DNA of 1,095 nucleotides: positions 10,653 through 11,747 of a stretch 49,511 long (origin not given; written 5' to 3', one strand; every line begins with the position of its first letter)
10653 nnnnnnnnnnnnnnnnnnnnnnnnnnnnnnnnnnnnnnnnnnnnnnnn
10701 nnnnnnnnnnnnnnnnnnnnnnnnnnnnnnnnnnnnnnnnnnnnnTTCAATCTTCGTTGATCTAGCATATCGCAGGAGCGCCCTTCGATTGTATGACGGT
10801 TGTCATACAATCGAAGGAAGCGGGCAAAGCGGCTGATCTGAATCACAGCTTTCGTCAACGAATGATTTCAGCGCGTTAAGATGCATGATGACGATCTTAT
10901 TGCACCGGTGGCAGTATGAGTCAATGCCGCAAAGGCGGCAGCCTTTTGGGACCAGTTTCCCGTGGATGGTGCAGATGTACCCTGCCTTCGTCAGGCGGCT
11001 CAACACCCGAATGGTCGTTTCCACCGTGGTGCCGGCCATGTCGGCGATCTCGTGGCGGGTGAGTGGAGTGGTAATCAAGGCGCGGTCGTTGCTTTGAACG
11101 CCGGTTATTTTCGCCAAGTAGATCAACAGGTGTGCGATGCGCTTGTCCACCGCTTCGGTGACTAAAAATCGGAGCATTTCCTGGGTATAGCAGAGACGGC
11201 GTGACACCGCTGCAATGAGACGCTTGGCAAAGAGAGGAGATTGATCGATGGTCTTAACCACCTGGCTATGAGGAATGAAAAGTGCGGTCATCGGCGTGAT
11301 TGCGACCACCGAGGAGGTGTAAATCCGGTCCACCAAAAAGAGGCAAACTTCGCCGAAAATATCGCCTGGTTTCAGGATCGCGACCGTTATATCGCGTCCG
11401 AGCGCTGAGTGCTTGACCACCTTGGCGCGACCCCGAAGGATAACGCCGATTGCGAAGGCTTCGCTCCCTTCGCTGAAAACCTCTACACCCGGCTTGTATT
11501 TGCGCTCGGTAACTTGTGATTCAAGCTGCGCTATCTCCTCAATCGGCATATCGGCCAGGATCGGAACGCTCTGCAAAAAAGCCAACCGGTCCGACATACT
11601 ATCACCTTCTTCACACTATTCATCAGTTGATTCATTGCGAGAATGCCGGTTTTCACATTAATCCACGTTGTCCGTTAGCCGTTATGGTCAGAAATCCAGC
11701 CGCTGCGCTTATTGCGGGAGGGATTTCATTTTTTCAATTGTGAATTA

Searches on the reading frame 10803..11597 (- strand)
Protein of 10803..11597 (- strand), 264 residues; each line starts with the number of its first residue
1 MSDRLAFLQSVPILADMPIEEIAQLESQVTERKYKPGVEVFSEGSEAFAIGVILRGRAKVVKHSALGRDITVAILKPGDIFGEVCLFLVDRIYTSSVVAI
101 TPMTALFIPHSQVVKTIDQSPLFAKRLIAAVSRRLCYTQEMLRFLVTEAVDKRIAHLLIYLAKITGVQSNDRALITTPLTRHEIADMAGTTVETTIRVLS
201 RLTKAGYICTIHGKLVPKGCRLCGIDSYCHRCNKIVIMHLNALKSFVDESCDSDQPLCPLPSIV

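Call 6: search_protein_families(library=pfam, proteins=[window:10803-11597:-])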
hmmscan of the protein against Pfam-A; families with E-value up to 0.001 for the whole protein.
window:10803-11597:- (264 aa): 3 families
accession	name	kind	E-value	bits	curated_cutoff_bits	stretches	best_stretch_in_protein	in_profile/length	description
PF00027.35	cNMP_binding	-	3.2e-17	62.7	27.5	1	31-119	1-88/89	Cyclic nucleotide-binding domain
PF13545.12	HTH_Crp_2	-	2.7e-13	50.1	27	1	152-209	1-53/70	Crp-like helix-turn-helix domain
PF00325.26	Crp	-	2.2e-05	24.5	21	1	178-208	2-32/32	Bacterial regulatory proteins, crp family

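Call 13: find_encoding_contigs(protein=window:10803-11597:-, flank=10000, max_places=10)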
Protein window:10803-11597:- (264 aa): 1 contig read that carries it; 1 place shown.
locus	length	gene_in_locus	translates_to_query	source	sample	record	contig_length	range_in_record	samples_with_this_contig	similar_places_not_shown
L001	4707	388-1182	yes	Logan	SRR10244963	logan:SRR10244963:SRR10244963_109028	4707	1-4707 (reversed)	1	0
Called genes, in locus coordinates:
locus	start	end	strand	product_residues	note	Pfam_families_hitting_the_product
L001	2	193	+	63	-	?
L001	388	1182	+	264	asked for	PF00027:cNMP_binding, PF13545:HTH_Crp_2, PF00325:Crp (faint)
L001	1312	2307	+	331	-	PF14522:Cytochrome_C7 (faint), PF14537:Cytochrom_c3_2 (faint), PF13435:Cytochrome_C554 (weak), PF09699:Paired_CXXCH_1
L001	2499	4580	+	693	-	PF09699:Paired_CXXCH_1 (faint), PF14522:Cytochrome_C7 (weak), PF14537:Cytochrom_c3_2 (faint), PF01292:Ni_hydr_CYTB (weak)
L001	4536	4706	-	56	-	?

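Call 21: find_homologous_proteins(query=window:10803-11597:-, max_evalue=1e-10)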
Query window:10803-11597:- (264 aa): 16 proteins with E <= 1e-10 among 906 candidates.
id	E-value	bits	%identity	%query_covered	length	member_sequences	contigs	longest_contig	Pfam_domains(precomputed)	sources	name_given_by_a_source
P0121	1.1e-168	577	100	100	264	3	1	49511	PF13545.13,PF00027.36,PF00325.27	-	-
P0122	7.6e-28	116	38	83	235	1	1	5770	PF13545.13,PF00027.36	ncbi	-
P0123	2.8e-27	114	35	82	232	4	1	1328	PF13545.13,PF00027.36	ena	-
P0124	5.8e-27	113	33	82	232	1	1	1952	PF13545.13,PF00027.36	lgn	-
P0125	8.7e-27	113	35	81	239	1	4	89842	PF13545.13,PF00027.36,PF00325.27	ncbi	ncbi:MAG: Crp/Fnr family transcriptional regulator [Actinomycetota bacterium]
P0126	1.1e-26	112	34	79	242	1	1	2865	PF13545.13,PF00027.36,PF00325.27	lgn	-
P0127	1.5e-26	112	32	83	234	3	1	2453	PF13545.13,PF00027.36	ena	-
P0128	2.4e-26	111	37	75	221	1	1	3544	PF13545.13,PF00027.36,PF00325.27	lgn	-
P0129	3.5e-26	111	33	81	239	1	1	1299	PF13545.13,PF00027.36,PF00325.27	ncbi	-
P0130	1.1e-24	106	31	81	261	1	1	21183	PF13545.13,PF00027.36,PF00325.27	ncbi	-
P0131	1.9e-24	105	36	75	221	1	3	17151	PF13545.13,PF00027.36,PF00325.27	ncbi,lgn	-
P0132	2.7e-24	104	33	82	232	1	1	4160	PF13545.13,PF00027.36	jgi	jgi:CRP/FNR family transcriptional regulator, nitrogen oxide reductase regulator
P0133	3.7e-22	97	32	82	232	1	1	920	PF13545.13,PF00027.36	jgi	jgi:CRP/FNR family transcriptional regulator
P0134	6.7e-22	97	32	82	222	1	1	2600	PF13545.13,PF00027.36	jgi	jgi:CRP-like cAMP-binding protein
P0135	7.9e-18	83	34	60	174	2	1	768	PF13545.13,PF00027.36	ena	-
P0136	2.8e-14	72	29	83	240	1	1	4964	PF13545.13,PF00027.36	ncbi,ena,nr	ncbi:MAG TPA: Crp/Fnr family transcriptional regulator [Elusimicrobiota bacterium]|nr:Crp/Fnr family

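Call 22: search_solved_structures(query=window:10803-11597:-, max_evalue=0.001, show_alignments=3)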
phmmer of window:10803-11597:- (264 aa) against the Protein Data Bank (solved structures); distinct sequences matched with E-value up to 0.001: 75 (the best 60 are shown).
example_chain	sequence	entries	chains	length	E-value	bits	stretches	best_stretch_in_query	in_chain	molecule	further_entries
3h3u_A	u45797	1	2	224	3.1e-19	73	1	20-215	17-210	PROBABLE TRANSCRIPTIONAL REGULATORY PROTEIN (PROBABLY CRP/FNR-FAMILY)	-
3mzh_A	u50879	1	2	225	3.2e-19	73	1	20-215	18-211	PROBABLE TRANSCRIPTIONAL REGULATORY PROTEIN (PROBABLY CRP/FNR-FAMILY)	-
3d0s_A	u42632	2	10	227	3.2e-19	73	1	20-215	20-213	TRANSCRIPTIONAL REGULATORY PROTEIN | PROBABLE TRANSCRIPTIONAL REGULATORY PROTEIN (PROBABLY CRP/ FNR-FAMILY)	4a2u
3i54_A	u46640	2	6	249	4.2e-19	72.6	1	20-215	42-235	Transcriptional regulator, Crp/Fnr family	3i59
4cyd_A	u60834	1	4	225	4.9e-19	72.4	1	32-214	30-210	PROBABLE TRANSCRIPTION REGULATOR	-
4byy_A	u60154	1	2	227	5e-19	72.4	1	32-214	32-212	TRANSCRIPTIONAL REGULATOR, CRP/FNR FAMILY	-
3r6s_A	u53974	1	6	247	5.5e-19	72.2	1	31-214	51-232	transcription regulator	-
7ets_A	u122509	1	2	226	2.5e-16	63.6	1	13-214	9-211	Crp/Fnr family transcriptional regulator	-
2xgx_A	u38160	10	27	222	1.4e-15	61.1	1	32-215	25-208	GLOBAL NITROGEN REGULATOR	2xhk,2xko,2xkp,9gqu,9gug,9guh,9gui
8h3v_X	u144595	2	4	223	2.5e-15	60.3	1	37-215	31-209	NtcA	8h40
3la2_A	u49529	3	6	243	3.2e-15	59.9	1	37-215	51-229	Global nitrogen regulator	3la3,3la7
4ev0_A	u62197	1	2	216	5.9e-15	59.1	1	12-209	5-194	Transcription regulator, Crp family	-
2gau_A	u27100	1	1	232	7.5e-14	55.4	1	20-206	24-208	transcriptional regulator, Crp/Fnr family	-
9ya0_MA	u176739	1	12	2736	2.8e-12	50.3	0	7-108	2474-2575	PCR12, TGME49_219070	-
4i09_A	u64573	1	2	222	3.9e-12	49.8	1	33-216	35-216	Catabolite gene activator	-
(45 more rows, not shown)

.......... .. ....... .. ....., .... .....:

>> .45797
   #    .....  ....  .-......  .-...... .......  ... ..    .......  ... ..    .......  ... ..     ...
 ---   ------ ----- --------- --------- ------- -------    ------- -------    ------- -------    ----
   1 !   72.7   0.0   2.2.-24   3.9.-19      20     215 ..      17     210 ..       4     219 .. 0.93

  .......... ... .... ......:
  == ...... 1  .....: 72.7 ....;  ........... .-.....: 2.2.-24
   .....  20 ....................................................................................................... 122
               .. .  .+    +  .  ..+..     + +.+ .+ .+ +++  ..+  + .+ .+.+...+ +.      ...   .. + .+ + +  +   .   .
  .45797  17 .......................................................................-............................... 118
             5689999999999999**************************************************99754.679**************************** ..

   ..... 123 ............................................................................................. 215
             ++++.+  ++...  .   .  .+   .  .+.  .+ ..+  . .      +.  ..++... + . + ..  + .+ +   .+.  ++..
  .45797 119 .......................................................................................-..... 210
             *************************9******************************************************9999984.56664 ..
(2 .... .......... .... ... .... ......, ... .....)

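Call 23: search_protein_families(library=ncbifam, proteins=[window:10803-11597:-], max_evalue=0.001)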
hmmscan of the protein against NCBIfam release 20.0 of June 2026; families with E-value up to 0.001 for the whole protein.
window:10803-11597:- (264 aa): 12 families
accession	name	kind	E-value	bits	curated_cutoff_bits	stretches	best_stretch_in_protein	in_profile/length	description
NF008732.0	PRK11753.1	equivalog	2.8e-17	62.9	266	1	20-215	14-207/214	cAMP-activated global transcriptional regulator CRP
TIGR03697.1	NtcA_cyano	equivalog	3.6e-15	56.2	244.95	1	39-212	3-176/193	global nitrogen regulator NtcA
NF045989.1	TransRegFnrLRhodb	equivalog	6.6e-15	55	300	1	17-209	24-216/245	transcriptional regulator FnrL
NF041163.2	encap_f2b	equivalog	4.8e-12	45.7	400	1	8-130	73-196/450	family 2B encapsulin nanocompartment shell protein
NF010499.0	PRK13918.1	equivalog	7.1e-12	45.3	274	1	34-216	17-190/205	CRP/FNR family transcriptional regulator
NF053664.1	TransRegPtrACyano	equivalog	7.8e-12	44.9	300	1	50-210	30-182/196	Crp/Fnr family transcriptional regulator PtrA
NF052518.1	TransRegLdrP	equivalog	1e-11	45.3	300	1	39-214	9-175/195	transcriptional regulator LdrP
NF050806.1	TransRegFixKCaul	equivalog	2.9e-11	43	300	1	22-209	16-195/215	transcriptional regulator FixK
NF006901.0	PRK09392.1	equivalog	3e-11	43.1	211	1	8-207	9-202/236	transcriptional activator FtrB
NF008365.0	PRK11161.1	subfamily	4.9e-10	39.1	228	1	20-216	37-231/250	fumarate/nitrate reduction transcriptional regulator Fnr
NF058543.1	ActPatMycb56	equivalog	1e-09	37.7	460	1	13-136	3-123/317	acetyltransferase Pat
TIGR03896.1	cyc_nuc_ocin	subfamily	5e-07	29.4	161.05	1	13-136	145-267/317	bacteriocin-type transport-associated protein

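Call 35: find_encoding_contigs(protein=P0125, flank=6000, max_places=3)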
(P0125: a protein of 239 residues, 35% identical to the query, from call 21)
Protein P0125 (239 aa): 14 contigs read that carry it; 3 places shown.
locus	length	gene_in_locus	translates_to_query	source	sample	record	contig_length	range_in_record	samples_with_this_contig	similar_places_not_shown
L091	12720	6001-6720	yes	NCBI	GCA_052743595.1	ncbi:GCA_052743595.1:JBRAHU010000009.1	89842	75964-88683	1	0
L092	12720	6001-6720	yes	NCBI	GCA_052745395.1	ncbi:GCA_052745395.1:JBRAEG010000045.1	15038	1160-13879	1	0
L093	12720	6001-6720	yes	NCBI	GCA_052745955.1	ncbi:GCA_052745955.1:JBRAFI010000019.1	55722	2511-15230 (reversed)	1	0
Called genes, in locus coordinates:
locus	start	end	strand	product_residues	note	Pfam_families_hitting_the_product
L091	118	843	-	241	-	PF00702:Hydrolase, PF13419:HAD_2, PF13242:Hydrolase_like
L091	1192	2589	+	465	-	PF08245:Mur_ligase_M, PF08353:MurT_C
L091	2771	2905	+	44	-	-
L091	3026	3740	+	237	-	PF07685:GATase_3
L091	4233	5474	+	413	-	PF01266:DAO (faint), PF07992:Pyr_redox_2, PF13738:Pyr_redox_3 (faint), PF00070:Pyr_redox, PF18267:Rubredoxin_C (weak)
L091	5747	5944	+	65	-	PF12838:Fer4_7 (weak), PF12797:Fer4_2, PF00037:Fer4, PF13237:Fer4_10, PF14697:Fer4_21, PF12838:Fer4_7, PF13187:Fer4_9, PF00037:Fer4, +8 more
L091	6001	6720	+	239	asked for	PF00027:cNMP_binding, PF13545:HTH_Crp_2, PF00325:Crp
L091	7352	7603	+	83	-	PF00462:Glutaredoxin, PF13417:GST_N_3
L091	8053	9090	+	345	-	-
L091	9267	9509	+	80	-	-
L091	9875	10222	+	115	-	PF00672:HAMP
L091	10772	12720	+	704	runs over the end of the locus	PF03477:ATP-cone, PF00317:Ribonuc_red_lgN, PF02867:Ribonuc_red_lgC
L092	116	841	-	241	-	PF00702:Hydrolase, PF13419:HAD_2, PF13242:Hydrolase_like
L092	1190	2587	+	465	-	PF08245:Mur_ligase_M, PF08353:MurT_C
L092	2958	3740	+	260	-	PF07685:GATase_3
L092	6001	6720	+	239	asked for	PF00027:cNMP_binding, PF13545:HTH_Crp_2, PF00325:Crp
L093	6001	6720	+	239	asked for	PF00027:cNMP_binding, PF13545:HTH_Crp_2, PF00325:Crp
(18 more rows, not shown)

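Call 36: find_encoding_contigs(protein=P0122, flank=6000, max_places=3)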
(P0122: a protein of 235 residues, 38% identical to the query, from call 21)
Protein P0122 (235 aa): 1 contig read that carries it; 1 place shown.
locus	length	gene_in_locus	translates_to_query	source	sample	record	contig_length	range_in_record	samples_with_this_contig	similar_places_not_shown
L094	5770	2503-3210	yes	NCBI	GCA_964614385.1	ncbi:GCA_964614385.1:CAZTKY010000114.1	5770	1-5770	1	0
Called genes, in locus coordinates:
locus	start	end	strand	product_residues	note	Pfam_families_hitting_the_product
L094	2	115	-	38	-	?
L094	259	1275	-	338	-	PF18152:DAHP_snth_FXD, PF00793:DAHP_synth_1, PF03102:NeuB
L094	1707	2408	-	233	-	PF09335:VTT_dom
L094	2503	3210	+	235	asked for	PF00027:cNMP_binding, PF13545:HTH_Crp_2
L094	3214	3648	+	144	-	PF03653:UPF0093, PF13664:DUF4149, PF05425:CopD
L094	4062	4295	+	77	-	PF01206:TusA, PF10006:DUF2249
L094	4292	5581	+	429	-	PF00115:COX1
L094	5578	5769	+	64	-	?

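Call 37: find_encoding_contigs(protein=P0131, flank=6000, max_places=3)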
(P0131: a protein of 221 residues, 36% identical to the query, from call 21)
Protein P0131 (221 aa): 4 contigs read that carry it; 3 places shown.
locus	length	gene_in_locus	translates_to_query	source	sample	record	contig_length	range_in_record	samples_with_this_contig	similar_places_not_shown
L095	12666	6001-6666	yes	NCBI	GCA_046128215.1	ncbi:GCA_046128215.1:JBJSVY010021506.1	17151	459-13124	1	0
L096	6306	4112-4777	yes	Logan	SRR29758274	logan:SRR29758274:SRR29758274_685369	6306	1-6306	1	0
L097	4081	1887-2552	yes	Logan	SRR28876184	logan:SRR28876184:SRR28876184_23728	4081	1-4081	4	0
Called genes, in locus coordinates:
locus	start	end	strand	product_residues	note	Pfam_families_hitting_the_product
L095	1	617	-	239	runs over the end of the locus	PF00702:Hydrolase, PF13419:HAD_2, PF13242:Hydrolase_like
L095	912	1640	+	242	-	PF06695:Sm_multidrug_ex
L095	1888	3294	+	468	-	PF08245:Mur_ligase_M, PF02875:Mur_ligase_C (weak), PF08353:MurT_C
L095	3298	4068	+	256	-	PF07685:GATase_3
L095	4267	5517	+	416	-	PF07992:Pyr_redox_2, PF00070:Pyr_redox, PF18267:Rubredoxin_C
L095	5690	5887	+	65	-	PF14697:Fer4_21 (weak), PF12797:Fer4_2 (weak), PF00037:Fer4, PF13237:Fer4_10, PF14697:Fer4_21, PF12838:Fer4_7, PF13187:Fer4_9, PF00037:Fer4 (weak), +6 more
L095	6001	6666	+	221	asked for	PF00027:cNMP_binding, PF13545:HTH_Crp_2, PF00325:Crp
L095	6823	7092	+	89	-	PF00462:Glutaredoxin, PF13417:GST_N_3 (weak)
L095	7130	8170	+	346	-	-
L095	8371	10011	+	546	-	PF01565:FAD_binding_4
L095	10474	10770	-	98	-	-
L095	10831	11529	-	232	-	PF01548:DEDD_Tnp_IS110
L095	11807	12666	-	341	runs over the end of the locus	PF01978:TrmB (faint)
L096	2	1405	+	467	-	?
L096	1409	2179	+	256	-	PF07685:GATase_3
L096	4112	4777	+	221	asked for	PF00027:cNMP_binding, PF13545:HTH_Crp_2, PF00325:Crp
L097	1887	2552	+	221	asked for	PF00027:cNMP_binding, PF13545:HTH_Crp_2, PF00325:Crp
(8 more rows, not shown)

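Call 40: find_related_loci(query=A4, collection=metagenome_contigs, flank=4000)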
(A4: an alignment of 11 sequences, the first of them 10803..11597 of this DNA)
Query A4 (264 aa) in metagenome_contigs; peptide patterns used: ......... (x = any residue, [..] = any of these).
407 stretches matched a pattern; 400 encode a relative of the query (tblastn E <= 1e-3); the best 80 are kept; 80 distinct loci.
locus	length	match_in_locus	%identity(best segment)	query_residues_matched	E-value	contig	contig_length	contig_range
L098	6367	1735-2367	35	4-215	2e-38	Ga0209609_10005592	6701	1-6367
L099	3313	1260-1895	34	4-216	4e-38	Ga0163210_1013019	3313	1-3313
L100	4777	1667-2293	35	7-216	1e-37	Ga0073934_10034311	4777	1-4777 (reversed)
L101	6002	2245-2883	38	3-216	3e-37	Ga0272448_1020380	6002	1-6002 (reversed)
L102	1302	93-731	37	3-216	2e-38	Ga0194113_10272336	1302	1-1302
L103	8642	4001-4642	34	3-216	5e-37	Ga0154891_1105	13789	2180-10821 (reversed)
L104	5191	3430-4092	34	5-225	6e-37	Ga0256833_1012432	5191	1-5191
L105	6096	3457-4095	35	3-216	8e-37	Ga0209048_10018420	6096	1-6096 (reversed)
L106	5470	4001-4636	35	3-215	1e-36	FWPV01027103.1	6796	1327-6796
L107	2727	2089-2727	35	3-216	6e-36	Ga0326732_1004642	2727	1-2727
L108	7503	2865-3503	35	3-216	5e-36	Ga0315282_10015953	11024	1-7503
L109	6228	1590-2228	35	3-216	3e-36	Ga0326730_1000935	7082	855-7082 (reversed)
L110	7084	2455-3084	35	6-216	6e-36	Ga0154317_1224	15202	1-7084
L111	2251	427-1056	35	6-216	5e-36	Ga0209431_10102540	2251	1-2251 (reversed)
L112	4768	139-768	35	6-216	5e-36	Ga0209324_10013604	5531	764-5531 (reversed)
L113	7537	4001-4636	36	3-215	6e-36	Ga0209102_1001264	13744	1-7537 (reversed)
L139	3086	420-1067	34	2-218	1e-34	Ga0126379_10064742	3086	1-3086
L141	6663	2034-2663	35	6-216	2e-34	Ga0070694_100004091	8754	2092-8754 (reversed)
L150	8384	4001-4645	33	3-216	3e-34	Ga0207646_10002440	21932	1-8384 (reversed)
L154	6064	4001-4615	35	3-216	8e-34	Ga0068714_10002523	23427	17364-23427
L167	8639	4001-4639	34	3-216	2e-33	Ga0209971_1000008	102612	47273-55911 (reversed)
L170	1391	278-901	33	8-216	3e-34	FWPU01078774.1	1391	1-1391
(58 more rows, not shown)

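Call 45: search_protein_families(library=pfam, proteins=[L102:1055-1264:+, L110:3756-4004:+, L113:5361-5606:+, L141:5469-6530:+, L139:1218-1811:+, L109:2411-2908:+, L167:5231-5671:+, L150:5212-5439:+, L170:1036-1311:+, L154:5165-5911:+], max_evalue=0.01)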
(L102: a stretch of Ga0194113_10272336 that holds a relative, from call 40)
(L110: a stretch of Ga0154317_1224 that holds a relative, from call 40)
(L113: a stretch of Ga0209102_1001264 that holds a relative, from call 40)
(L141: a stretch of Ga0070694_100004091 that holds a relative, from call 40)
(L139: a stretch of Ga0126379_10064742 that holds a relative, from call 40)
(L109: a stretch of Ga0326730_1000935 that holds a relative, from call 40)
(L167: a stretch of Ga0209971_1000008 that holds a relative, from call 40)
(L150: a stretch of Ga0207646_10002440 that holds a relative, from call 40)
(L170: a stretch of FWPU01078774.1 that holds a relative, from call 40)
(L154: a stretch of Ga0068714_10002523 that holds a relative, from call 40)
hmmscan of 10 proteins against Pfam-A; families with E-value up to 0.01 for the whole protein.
L102:1055-1264:+ (70 aa): 1 family
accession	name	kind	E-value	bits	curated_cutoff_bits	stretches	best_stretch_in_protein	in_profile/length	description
PF08984.16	DUF1858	-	2.1e-15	57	32.2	1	8-62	1-59/59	Domain of unknown function (DUF1858)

L110:3756-4004:+ (83 aa): 1 family
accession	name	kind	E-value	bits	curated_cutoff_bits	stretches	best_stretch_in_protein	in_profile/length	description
PF04405.19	ScdA_N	-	2.5e-12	46.7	32.5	1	25-77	2-54/56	Domain of Unknown function (DUF542)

L113:5361-5606:+ (82 aa): 1 family
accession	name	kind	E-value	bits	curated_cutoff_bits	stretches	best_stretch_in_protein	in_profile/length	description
PF08984.16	DUF1858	-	3.9e-12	46.5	32.2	1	20-73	2-59/59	Domain of unknown function (DUF1858)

L141:5469-6530:+ (354 aa): 3 families
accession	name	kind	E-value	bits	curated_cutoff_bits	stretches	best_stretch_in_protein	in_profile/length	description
PF07732.21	Cu-oxidase_3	-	1.2e-11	45.2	21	1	71-182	4-118/119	Multicopper oxidase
PF07731.20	Cu-oxidase_2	-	2.7e-11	43.8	20.4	1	93-181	32-136/137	Multicopper oxidase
PF13473.12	Cupredoxin_1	-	0.007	16.8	27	0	97-161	38-94/104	Cupredoxin-like domain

L139:1218-1811:+ (198 aa): 2 families
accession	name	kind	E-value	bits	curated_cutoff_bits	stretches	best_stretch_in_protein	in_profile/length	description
PF10006.14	DUF2249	-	3.2e-34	117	29.5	2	131-196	2-70/70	Uncharacterized conserved protein (DUF2249)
PF01206.22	TusA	-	1.2e-08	35.2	28.6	1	131-196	3-70/70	Sulfurtransferase TusA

L109:2411-2908:+ (166 aa): 2 families
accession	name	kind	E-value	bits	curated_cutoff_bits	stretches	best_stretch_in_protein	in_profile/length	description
PF10006.14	DUF2249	-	2.4e-37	127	29.5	2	97-163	1-70/70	Uncharacterized conserved protein (DUF2249)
PF01206.22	TusA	-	8.3e-09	35.6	28.6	1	97-163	2-70/70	Sulfurtransferase TusA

L167:5231-5671:+ (147 aa): 3 families
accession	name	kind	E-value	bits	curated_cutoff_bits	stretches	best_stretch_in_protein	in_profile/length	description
PF10006.14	DUF2249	-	7.9e-16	58.1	29.5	1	78-144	1-70/70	Uncharacterized conserved protein (DUF2249)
PF04405.19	ScdA_N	-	2.2e-11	43.7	32.5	1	16-67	2-53/56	Domain of Unknown function (DUF542)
PF01206.22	TusA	-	1.6e-07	31.5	28.6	1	78-143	2-69/70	Sulfurtransferase TusA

L150:5212-5439:+ (76 aa): 2 families
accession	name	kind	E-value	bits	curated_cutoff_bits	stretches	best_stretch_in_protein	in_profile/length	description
PF04405.19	ScdA_N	-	4.9e-12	45.8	32.5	1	18-71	2-55/56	Domain of Unknown function (DUF542)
PF08984.16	DUF1858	-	0.0014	19.1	32.2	1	17-64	3-58/59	Domain of unknown function (DUF1858)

L170:1036-1311:+ (92 aa): 4 families
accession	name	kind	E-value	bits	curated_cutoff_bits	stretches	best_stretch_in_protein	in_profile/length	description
PF00037.32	Fer4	-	8.5e-07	29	21.1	1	3-24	2-23/24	4Fe-4S binding domain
PF13237.11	Fer4_10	-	0.0011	19.3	25.5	1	4-50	4-42/53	4Fe-4S dicluster domain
PF12837.12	Fer4_6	-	0.0042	17.4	25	1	5-24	5-24/24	4Fe-4S binding domain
PF14697.11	Fer4_21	-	0.0099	16.4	35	0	3-24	35-57/59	4Fe-4S dicluster domain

L154:5165-5911:+ (249 aa): 10 families
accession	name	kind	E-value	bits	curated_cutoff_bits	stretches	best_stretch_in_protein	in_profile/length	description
PF00037.32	Fer4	-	3.6e-10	39.7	21.1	2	20-41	2-23/24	4Fe-4S binding domain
PF12838.12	Fer4_7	-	3.2e-09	37.5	27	2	25-70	1-52/52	4Fe-4S dicluster domain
PF12837.12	Fer4_6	-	6.2e-09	35.8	25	1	18-41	1-24/24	4Fe-4S binding domain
PF14697.11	Fer4_21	-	2.4e-07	31.2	35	1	20-72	2-58/59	4Fe-4S dicluster domain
PF13237.11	Fer4_10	-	3.4e-07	30.5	25.5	1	19-67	2-53/53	4Fe-4S dicluster domain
PF13187.11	Fer4_9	-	1.1e-06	29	27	1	25-71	1-52/52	4Fe-4S dicluster domain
PF25160.1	LdpA_Fe-S-bd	-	4.4e-06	26.8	27.6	1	20-43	22-45/49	LdpA Fe-S cluster-binding domain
PF12797.12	Fer4_2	-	1.7e-05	24.9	24.5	1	18-37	2-21/22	4Fe-4S binding domain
PF13484.11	Fer4_16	-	0.0025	19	30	0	25-43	1-19/66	4Fe-4S double cluster binding domain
PF13459.11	Fer4_15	-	0.0053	17.9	22.4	0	19-51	1-33/66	4Fe-4S single cluster domain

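Call 64: predict_structure(alignment_id=A5)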
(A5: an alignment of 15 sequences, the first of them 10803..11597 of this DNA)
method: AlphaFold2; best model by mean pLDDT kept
length: 264 residues; sequences in the alignment: 15
mean_pLDDT: 78.4   pTM: 0.71
mean pLDDT of the five models: 78.4, 77.9, 76.7, 76.6, 76.0
residues with pLDDT >= 90: 77; 70-90: 130; 50-70: 20; < 50: 37
segments of 3 or more residues with pLDDT < 50: 89-92, 213-222, 224-231, 250-264
pLDDT, mean of each block of 10 residues (from residue 1): 87 89 91 93 73 92 76 88 62 74 92 87 86 80 84 91 83 83 88 92 88 43 41 75 82 37 30
secondary structure, 60 per line:
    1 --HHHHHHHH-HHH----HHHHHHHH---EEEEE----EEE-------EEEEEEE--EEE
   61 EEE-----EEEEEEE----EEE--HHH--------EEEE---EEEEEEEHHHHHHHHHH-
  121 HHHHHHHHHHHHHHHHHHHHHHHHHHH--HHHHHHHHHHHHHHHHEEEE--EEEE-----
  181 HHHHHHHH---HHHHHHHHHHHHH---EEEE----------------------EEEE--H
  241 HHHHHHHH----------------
elements in order: H3-10 H19-26 E30-34 E39-41 E49-55 E58-63 E69-75 E80-82 E96-99 E103-109 H110-119 H121-147 H150-165 E166-169 E172-175 H181-188 H192-204 E208-211 E234-237 H240-248
